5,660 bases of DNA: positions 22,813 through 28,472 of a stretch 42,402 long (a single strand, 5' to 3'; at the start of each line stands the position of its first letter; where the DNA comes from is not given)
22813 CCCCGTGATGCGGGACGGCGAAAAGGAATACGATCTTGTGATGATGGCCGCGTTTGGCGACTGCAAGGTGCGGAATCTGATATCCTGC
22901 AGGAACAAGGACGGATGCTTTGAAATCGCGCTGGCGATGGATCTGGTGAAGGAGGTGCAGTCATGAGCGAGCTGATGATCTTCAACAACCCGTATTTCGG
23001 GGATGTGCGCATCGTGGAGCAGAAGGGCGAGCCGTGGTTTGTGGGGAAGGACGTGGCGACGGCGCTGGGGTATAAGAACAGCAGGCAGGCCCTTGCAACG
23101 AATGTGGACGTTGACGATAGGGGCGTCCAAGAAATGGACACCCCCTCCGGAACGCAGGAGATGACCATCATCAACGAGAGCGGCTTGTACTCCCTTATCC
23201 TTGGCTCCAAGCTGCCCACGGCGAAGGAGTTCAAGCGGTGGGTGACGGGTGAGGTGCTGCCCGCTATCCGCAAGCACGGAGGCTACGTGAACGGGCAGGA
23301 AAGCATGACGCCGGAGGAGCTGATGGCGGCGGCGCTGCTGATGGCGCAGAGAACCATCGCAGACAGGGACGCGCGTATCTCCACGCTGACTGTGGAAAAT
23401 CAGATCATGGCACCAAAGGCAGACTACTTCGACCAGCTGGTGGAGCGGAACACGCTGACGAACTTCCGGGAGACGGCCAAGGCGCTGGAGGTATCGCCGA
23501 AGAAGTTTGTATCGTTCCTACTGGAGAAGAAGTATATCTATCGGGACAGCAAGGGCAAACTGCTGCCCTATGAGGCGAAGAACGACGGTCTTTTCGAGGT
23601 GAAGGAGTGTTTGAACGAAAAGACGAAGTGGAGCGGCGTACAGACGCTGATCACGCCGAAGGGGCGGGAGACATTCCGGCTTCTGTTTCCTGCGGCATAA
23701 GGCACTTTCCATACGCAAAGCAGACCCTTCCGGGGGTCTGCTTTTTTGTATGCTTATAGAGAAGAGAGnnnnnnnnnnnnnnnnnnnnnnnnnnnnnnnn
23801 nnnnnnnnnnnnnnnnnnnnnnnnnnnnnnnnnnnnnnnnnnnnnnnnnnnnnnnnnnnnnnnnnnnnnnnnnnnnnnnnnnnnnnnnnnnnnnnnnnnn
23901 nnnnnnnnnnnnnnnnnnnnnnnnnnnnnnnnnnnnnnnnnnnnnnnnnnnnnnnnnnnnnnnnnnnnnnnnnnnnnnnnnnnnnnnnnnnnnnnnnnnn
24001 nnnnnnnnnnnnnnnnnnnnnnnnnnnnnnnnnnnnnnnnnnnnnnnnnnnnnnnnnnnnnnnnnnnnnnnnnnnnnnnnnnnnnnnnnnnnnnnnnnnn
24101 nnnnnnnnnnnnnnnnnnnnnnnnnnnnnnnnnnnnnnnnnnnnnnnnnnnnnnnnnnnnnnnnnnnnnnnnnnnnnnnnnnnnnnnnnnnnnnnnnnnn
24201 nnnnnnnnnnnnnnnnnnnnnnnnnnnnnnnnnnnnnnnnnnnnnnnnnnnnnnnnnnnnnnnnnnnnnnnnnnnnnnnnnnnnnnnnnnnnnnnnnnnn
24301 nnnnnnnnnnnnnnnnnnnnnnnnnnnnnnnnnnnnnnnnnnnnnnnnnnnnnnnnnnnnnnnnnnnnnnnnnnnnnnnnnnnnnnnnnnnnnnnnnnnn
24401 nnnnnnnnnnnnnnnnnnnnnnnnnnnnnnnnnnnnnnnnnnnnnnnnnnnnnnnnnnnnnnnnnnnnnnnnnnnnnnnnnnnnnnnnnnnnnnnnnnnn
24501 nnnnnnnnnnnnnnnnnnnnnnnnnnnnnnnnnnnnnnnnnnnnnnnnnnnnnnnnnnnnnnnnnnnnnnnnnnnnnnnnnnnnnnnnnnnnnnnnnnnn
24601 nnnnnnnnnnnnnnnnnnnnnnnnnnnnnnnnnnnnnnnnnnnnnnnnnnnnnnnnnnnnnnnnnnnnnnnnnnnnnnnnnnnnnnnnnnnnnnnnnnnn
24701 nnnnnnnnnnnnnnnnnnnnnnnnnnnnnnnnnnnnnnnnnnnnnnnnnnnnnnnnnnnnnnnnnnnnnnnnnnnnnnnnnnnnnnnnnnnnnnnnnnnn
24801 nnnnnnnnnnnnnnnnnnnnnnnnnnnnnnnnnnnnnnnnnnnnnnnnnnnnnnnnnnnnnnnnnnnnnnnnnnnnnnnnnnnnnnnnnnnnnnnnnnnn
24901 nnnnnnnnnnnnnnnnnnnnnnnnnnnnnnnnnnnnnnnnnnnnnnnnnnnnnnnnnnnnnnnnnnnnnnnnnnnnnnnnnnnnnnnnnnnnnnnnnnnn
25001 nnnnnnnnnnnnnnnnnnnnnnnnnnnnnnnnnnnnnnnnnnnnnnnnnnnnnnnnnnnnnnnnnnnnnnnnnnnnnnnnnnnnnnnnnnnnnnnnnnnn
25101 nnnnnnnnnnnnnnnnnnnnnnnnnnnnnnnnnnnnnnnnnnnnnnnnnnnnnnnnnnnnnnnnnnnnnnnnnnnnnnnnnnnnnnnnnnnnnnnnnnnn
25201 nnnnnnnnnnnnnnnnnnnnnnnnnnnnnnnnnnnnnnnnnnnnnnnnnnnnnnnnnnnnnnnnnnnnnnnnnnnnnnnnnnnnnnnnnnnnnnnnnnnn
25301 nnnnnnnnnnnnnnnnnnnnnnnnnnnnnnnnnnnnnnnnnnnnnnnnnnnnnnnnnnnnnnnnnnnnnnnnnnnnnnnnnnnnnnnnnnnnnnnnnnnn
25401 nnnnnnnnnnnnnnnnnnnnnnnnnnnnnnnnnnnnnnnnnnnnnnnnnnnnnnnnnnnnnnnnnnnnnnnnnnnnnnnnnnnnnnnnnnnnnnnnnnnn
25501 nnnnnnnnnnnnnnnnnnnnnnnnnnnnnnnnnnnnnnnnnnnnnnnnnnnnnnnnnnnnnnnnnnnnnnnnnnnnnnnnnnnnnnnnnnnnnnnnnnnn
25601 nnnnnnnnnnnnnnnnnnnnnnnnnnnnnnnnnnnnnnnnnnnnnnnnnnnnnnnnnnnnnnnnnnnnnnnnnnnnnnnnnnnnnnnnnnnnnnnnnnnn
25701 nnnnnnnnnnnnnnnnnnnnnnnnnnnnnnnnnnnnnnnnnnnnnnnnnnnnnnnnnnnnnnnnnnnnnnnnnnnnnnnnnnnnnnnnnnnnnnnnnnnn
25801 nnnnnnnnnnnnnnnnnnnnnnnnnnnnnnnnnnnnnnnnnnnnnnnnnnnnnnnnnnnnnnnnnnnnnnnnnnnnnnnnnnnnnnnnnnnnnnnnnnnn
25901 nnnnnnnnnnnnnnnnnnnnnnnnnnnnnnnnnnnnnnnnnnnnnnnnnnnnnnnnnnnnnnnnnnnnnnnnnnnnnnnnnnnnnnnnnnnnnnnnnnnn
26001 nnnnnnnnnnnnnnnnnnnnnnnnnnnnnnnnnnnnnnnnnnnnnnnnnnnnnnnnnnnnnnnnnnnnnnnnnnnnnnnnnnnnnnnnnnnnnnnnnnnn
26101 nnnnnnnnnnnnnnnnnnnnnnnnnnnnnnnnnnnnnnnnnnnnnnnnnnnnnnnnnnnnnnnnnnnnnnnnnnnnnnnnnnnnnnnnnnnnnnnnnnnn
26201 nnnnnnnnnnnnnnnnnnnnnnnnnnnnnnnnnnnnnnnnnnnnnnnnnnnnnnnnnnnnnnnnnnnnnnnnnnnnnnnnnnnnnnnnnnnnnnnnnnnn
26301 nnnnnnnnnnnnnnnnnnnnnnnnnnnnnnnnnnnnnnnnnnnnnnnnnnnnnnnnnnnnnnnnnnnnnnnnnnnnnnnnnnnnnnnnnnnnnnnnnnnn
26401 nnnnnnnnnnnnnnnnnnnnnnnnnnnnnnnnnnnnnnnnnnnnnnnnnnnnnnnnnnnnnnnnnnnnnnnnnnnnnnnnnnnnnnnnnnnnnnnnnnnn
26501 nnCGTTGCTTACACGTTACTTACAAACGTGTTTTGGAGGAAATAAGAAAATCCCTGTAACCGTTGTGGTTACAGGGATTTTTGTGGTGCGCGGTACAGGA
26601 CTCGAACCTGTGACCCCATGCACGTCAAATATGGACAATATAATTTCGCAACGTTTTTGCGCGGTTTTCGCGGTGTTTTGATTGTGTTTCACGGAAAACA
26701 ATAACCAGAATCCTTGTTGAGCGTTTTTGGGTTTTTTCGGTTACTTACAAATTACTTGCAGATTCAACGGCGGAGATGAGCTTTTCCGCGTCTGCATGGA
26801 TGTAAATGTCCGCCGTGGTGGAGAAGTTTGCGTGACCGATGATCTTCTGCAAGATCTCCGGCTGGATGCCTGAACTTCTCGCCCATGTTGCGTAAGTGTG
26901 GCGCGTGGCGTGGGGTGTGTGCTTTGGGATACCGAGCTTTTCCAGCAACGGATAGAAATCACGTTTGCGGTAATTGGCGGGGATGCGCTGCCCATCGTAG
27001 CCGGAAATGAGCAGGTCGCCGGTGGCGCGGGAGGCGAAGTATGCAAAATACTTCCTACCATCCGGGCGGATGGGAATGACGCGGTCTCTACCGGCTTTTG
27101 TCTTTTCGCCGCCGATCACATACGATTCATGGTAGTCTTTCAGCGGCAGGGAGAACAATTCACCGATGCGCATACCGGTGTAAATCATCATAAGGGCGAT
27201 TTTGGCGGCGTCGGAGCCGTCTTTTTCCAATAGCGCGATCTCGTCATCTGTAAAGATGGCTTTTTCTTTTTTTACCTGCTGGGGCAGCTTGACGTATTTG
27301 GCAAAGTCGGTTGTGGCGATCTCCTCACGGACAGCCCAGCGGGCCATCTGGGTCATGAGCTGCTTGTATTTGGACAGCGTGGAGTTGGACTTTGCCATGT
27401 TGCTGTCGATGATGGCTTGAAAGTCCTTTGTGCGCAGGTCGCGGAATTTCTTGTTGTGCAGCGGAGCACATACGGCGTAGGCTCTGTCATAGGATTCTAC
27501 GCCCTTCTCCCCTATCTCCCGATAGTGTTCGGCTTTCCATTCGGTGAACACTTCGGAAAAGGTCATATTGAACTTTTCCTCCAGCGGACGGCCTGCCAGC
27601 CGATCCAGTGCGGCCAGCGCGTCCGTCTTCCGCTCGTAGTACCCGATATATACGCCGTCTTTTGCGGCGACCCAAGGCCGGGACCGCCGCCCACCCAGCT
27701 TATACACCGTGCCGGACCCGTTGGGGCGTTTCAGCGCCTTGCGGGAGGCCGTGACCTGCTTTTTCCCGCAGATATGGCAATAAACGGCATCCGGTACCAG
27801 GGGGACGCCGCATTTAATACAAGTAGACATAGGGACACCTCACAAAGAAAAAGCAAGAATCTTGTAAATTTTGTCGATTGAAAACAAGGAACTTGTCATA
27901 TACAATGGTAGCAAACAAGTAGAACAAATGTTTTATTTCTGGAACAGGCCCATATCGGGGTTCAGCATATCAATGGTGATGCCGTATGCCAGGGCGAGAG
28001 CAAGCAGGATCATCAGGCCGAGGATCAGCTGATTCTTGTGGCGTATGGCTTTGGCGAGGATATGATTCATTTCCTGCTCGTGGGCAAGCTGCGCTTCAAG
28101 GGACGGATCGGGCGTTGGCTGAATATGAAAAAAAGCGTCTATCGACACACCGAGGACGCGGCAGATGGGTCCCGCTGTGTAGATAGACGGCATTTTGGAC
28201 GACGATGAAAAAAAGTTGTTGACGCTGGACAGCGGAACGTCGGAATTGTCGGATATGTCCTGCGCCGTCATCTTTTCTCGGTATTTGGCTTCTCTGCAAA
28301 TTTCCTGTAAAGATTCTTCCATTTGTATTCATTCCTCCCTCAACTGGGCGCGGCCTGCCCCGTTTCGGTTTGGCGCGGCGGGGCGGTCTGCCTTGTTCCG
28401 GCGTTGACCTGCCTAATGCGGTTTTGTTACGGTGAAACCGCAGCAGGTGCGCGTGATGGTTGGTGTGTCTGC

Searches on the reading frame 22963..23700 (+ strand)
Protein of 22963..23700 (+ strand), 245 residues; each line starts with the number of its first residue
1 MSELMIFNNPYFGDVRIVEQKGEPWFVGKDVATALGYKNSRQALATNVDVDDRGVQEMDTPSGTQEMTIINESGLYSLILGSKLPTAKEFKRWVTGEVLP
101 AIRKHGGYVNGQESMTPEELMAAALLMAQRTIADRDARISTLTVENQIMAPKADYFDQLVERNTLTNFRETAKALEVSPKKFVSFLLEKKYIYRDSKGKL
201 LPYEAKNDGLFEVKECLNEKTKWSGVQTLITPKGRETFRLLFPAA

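Call 44: search_protein_families(library=phrogs, proteins=[window:22963-23700:+], max_evalue=0.001)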
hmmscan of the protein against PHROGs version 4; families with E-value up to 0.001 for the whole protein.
window:22963-23700:+ (245 aa): 15 families
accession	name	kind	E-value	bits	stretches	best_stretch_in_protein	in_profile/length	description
phrog_130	-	transcription regulation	4.2e-78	264.5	1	1-242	157-408/480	anti-repressor Ant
phrog_2899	-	transcription regulation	1.1e-47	163.8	1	1-157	4-167/263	anti-repressor Ant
phrog_463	-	transcription regulation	1.5e-45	156.7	1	1-162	2-170/250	anti-repressor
phrog_7940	-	unknown function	4.1e-45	155.3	1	1-133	1-131/252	-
phrog_2593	-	transcription regulation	2.5e-32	113.6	1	14-109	31-134/255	anti-repressor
phrog_245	-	transcription regulation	5.7e-32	112.5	1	7-119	46-152/319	anti-repressor Ant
phrog_5060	-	transcription regulation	3.5e-27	96.9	1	14-127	16-135/224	anti-repressor Ant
phrog_2011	-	transcription regulation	8.6e-27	95.5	1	5-129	2-135/275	anti-repressor Ant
phrog_2977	-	transcription regulation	1.1e-24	88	1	1-86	61-149/150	anti-repressor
phrog_9976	-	transcription regulation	6.1e-24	85.9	1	14-109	10-107/188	anti-repressor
phrog_25722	-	unknown function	6.8e-24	85.4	1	1-111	1-111/150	-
phrog_63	-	transcription regulation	7.6e-22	79.2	1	103-239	225-353/431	anti-repressor Ant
phrog_373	-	transcription regulation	1.6e-08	35.3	1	1-198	76-269/373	anti-repressor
phrog_34000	-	unknown function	0.0001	23.2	1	5-103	15-120/194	-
phrog_2127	-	transcription regulation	0.00089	20.1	0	2-119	2-135/313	anti-repressor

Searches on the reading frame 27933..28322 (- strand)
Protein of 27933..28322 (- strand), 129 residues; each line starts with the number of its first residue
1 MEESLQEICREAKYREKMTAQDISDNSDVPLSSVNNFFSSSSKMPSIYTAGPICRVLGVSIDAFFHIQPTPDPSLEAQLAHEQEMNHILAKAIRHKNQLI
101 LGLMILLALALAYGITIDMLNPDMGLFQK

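Call 44: search_protein_families(library=phrogs, proteins=[window:27933-28322:-], max_evalue=0.001)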
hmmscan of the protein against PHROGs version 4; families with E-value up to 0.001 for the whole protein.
window:27933-28322:- (129 aa): 1 family
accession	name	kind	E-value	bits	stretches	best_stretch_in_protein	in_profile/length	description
phrog_8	-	transcription regulation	2.8e-05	24.7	1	13-120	86-215/346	transcriptional regulator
